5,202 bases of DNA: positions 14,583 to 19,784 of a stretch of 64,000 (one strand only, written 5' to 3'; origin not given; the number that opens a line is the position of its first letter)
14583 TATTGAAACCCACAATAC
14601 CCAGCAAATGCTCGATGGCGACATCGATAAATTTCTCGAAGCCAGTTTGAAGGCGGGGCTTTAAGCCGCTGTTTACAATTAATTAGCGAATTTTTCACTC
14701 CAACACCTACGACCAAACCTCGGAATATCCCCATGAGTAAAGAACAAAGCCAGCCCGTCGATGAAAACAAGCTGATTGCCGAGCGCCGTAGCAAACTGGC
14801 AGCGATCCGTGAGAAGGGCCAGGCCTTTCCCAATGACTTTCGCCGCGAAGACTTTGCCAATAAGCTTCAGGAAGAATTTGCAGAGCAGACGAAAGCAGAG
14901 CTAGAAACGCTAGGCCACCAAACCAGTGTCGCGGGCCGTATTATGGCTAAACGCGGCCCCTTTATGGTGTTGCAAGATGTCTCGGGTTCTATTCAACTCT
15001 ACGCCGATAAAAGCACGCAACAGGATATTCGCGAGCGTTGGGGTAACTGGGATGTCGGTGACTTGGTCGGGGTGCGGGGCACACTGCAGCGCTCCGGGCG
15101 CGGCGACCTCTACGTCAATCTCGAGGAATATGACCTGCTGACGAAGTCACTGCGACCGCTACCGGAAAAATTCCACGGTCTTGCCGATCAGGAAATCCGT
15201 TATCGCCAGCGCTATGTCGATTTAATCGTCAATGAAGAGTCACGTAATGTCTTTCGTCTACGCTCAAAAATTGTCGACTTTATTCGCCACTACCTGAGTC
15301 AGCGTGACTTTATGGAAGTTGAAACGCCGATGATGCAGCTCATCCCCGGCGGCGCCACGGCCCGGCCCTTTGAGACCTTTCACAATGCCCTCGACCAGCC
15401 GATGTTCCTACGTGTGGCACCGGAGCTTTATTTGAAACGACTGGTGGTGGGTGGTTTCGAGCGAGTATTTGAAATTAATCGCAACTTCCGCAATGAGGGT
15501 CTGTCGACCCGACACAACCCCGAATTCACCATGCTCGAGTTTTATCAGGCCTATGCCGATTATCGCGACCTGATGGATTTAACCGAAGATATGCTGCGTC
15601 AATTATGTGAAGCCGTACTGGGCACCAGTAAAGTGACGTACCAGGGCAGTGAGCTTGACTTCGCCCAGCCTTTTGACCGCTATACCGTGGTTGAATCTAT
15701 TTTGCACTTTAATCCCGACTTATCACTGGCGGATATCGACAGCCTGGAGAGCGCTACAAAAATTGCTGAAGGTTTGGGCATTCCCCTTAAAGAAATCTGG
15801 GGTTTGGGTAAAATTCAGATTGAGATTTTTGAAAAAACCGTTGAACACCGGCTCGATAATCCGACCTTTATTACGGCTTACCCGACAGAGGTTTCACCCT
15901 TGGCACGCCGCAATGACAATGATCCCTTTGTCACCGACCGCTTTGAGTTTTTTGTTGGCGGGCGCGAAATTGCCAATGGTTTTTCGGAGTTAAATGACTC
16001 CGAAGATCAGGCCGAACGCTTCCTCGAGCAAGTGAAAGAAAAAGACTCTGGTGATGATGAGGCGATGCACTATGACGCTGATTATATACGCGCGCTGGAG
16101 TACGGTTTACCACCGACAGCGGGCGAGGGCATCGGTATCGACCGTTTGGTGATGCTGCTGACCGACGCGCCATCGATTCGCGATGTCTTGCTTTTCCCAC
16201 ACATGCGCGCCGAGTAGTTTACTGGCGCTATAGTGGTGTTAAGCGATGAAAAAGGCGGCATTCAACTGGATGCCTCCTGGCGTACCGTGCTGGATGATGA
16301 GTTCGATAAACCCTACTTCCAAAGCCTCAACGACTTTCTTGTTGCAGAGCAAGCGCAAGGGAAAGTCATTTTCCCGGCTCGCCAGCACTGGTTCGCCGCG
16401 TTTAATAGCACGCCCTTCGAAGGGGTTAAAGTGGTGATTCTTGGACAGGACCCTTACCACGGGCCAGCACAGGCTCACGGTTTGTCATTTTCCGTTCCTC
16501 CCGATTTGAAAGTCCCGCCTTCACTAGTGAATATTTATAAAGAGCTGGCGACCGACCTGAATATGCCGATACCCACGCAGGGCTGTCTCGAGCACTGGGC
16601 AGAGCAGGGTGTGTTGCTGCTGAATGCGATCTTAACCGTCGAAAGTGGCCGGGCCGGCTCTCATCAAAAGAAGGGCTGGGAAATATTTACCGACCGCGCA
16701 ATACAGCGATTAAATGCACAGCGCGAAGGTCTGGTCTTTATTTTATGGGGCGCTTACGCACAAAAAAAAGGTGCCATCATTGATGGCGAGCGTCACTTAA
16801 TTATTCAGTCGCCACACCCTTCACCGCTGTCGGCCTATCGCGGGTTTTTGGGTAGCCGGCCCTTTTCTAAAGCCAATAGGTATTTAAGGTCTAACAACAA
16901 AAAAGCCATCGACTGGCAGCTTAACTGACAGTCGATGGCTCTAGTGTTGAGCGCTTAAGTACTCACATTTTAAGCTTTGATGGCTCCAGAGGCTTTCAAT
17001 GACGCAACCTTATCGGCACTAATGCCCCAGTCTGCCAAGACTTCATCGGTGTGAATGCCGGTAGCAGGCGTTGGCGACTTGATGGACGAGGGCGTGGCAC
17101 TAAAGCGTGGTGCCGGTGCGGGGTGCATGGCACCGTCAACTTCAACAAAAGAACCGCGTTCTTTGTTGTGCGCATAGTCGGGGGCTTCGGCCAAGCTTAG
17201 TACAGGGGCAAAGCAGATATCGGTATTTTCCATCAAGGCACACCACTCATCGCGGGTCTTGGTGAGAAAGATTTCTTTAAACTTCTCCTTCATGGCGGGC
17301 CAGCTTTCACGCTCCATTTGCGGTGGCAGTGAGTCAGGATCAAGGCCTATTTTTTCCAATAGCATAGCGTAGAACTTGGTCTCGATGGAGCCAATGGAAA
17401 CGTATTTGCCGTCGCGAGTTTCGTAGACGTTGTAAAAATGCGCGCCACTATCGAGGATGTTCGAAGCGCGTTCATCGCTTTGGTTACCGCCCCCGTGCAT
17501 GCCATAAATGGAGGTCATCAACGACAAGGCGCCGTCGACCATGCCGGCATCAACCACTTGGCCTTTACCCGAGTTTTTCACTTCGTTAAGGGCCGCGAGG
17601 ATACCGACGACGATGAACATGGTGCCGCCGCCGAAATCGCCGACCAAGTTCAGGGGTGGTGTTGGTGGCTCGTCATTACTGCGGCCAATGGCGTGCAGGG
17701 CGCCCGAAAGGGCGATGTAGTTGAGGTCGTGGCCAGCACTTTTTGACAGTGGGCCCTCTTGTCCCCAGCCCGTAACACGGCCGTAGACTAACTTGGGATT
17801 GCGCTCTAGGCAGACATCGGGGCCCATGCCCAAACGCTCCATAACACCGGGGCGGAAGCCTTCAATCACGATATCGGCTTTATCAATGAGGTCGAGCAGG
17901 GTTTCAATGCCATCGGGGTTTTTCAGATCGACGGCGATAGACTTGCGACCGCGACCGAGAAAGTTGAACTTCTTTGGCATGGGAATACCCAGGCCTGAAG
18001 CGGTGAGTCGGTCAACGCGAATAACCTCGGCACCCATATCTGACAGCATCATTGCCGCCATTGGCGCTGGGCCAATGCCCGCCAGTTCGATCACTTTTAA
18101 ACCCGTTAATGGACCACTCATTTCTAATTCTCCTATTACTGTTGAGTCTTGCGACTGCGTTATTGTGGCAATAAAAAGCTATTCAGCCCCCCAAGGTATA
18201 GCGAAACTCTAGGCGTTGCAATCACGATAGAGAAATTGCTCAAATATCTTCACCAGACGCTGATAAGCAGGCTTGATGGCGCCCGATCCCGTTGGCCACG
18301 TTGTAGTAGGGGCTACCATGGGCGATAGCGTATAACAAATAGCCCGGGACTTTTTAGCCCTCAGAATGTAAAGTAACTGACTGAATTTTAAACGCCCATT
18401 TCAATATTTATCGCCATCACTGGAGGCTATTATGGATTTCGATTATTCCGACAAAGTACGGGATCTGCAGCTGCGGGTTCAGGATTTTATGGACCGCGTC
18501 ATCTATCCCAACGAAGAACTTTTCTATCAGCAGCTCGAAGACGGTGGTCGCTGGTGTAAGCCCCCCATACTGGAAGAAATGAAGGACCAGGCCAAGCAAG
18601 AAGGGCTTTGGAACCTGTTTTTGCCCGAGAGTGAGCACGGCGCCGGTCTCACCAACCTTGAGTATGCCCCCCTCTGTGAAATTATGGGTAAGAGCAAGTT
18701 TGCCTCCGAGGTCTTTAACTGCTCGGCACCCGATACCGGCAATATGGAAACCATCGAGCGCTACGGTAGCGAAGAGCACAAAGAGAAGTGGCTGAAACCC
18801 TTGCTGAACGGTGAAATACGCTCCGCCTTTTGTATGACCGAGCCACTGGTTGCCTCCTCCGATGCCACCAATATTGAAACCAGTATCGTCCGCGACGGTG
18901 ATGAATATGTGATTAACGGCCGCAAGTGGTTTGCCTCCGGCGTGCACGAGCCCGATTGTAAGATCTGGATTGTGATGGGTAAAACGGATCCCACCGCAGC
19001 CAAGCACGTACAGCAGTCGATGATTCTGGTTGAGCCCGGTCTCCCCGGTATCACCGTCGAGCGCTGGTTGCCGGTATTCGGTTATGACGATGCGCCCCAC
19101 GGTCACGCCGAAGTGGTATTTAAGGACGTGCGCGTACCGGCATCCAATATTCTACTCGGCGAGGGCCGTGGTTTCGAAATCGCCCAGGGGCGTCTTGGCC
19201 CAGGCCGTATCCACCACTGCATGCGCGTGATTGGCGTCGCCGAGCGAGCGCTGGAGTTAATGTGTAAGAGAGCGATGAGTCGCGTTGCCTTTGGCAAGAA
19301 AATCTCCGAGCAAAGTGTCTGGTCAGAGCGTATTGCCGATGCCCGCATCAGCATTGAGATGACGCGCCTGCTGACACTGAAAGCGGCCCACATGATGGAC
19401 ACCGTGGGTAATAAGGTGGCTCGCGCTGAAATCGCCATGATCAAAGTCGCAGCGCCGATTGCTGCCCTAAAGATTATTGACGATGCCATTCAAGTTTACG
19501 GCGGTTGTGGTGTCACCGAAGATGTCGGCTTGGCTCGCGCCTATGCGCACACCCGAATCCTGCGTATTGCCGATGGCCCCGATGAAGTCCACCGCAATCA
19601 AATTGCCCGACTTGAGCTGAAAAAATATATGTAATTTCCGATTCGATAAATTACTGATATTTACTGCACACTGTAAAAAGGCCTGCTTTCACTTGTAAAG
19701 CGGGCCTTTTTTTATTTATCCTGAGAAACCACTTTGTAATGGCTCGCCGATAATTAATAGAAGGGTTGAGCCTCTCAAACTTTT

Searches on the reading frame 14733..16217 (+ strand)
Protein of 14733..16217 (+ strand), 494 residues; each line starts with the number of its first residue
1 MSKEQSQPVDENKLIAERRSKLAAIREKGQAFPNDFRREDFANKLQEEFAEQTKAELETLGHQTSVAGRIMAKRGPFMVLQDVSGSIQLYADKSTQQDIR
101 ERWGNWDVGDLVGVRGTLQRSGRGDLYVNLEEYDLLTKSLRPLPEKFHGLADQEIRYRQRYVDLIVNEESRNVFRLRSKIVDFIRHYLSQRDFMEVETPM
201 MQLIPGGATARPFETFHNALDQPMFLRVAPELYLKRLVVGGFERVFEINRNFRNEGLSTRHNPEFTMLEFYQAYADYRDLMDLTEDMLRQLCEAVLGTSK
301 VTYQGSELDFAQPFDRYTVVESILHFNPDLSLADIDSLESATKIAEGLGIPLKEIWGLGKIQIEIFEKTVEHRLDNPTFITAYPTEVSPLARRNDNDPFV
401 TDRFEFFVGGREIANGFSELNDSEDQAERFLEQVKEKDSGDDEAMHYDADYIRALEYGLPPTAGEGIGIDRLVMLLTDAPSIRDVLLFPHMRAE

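Call 59: find_encoding_contigs(protein=window:14733-16217:+, flank=10000, max_places=1)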
Protein window:14733-16217:+ (494 aa): 3 contigs read that carry it; 1 place shown.
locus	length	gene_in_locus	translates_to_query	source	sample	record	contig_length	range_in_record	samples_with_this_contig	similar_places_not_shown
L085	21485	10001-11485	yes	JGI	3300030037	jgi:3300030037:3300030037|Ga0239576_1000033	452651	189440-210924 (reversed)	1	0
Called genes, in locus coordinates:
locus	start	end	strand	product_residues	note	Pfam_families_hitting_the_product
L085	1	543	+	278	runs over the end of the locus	PF03819:MazG, PF01503:PRA-PH (weak), PF03819:MazG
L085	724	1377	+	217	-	PF00406:ADK, PF13207:AAA_17, PF17213:Hydin_ADK (faint), PF05191:ADK_lid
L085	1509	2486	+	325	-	PF00762:Ferrochelatase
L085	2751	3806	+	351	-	-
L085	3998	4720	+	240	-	PF00814:TsaD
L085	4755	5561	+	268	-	PF02673:BacA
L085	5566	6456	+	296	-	PF01488:Shikimate_DH, PF03446:NAD_binding_2, PF03807:F420_oxidored, PF14833:NAD_binding_11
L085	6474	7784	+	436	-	PF02127:Peptidase_M18, PF05343:Peptidase_M42 (weak)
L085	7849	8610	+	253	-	PF00106:adh_short, PF08659:KR, PF13561:adh_short_C2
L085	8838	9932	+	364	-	PF03462:PCRF, PF00472:RF-1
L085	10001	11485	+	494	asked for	PF01336:tRNA_anti-codon, PF00152:tRNA-synt_2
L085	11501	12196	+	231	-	PF03167:UDG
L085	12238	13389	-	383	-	PF02515:CoA_transf_3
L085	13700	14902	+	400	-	PF02771:Acyl-CoA_dh_N, PF02770:Acyl-CoA_dh_M, PF00441:Acyl-CoA_dh_1, PF08028:Acyl-CoA_dh_2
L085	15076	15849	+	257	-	PF00106:adh_short, PF01370:Epimerase, PF08659:KR, PF16363:GDP_Man_Dehyd (weak), PF23441:SDR (weak), PF13561:adh_short_C2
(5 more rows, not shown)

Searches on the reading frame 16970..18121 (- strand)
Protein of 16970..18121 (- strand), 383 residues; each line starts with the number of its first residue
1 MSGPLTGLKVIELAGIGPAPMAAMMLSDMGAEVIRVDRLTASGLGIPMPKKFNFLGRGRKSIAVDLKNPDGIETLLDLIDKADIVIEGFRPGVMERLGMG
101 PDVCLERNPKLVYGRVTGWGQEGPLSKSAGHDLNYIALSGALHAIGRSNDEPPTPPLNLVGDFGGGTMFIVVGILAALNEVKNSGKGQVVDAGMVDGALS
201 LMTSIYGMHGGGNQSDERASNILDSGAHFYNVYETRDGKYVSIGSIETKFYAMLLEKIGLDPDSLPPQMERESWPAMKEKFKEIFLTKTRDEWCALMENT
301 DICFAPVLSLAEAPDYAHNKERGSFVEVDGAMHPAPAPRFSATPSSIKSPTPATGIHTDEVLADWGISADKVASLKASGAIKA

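Call 67: search_protein_families(library=ncbifam, proteins=[window:16970-18121:-], max_evalue=1e-30)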
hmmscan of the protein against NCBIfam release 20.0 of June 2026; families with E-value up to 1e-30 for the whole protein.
window:16970-18121:- (383 aa): 6 families
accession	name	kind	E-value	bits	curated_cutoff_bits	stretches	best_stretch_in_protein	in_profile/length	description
NF003809.0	PRK05398.1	subfamily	2.4e-39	135.1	442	0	1-202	1-208/416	formyl-CoA transferase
NF008511.0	PRK11430.1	equivalog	3.8e-39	134.9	522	1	2-350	7-363/381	CoA:oxalate CoA-transferase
NF052585.1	SucGlutTfsCaiB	equivalog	1.2e-37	129.4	750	0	56-364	73-387/394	succinate--glutarate CoA-transferase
NF041294.1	Scnl_mescCoAtase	equivalog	2e-37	129.2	700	1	5-330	4-342/381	succinyl-CoA:mesaconate CoA-transferase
TIGR03253.1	oxalate_frc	equivalog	2.5e-37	128.6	504.2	0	4-202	3-207/416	formyl-CoA transferase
NF002914.1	PRK03525.1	equivalog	5.5e-33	114.5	413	1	3-382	8-398/400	L-carnitine CoA-transferase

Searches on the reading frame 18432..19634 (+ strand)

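Call 67: search_protein_families(library=ncbifam, proteins=[window:18432-19634:+], max_evalue=1e-30)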
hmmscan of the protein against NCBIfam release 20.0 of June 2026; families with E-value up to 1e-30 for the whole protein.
window:18432-19634:+ (400 aa): 10 families
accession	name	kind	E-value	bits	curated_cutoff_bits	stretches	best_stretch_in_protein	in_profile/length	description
NF042972.1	AcrlCoAredClosAcrC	equivalog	7.8e-53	179.5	640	1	1-394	1-375/378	acryloyl-CoA reductase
NF045652.1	ProlPCPDhRedW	equivalog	2.4e-42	145.1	650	1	54-393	40-371/376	L-prolyl-[peptidyl-carrier protein] dehydrogenase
NF053553.1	prodigi_MBC_PigA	equivalog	5.3e-42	144.3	500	1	46-393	37-377/381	prodigiosin MBC biosynthesis dehydrogenase PigA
NF008997.0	PRK12341.1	equivalog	3.2e-39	135.1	537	1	52-399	44-380/382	acyl-CoA dehydrogenase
NF042439.1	SulpropCoADesulf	equivalog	3.6e-39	134.6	600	1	53-396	32-371/379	3-sulfinopropanoyl-CoA desulfinase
NF045552.1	GlutCoADH_Des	equivalog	5.9e-39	134.4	470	1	1-393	1-377/387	glutaryl-CoA dehydrogenase Acd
NF043006.1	CyhCrbnylCoADH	equivalog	1.4e-37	129.6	650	1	99-393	89-373/380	cyclohexane-1-carbonyl-CoA dehydrogenase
TIGR03207.1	cyc_hxne_CoA_dh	equivalog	2.3e-36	125.3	575.35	1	59-393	46-369/372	cyclohexanecarboxyl-CoA dehydrogenase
NF058590.1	AcCoDHFadEBacil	equivalog_domain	1.7e-35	122.6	600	1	4-400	20-415/586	acyl-CoA dehydrogenase FadE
NF002885.1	PRK03354.1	equivalog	5.2e-33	114.6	540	1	56-399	48-377/378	crotonobetainyl-CoA dehydrogenase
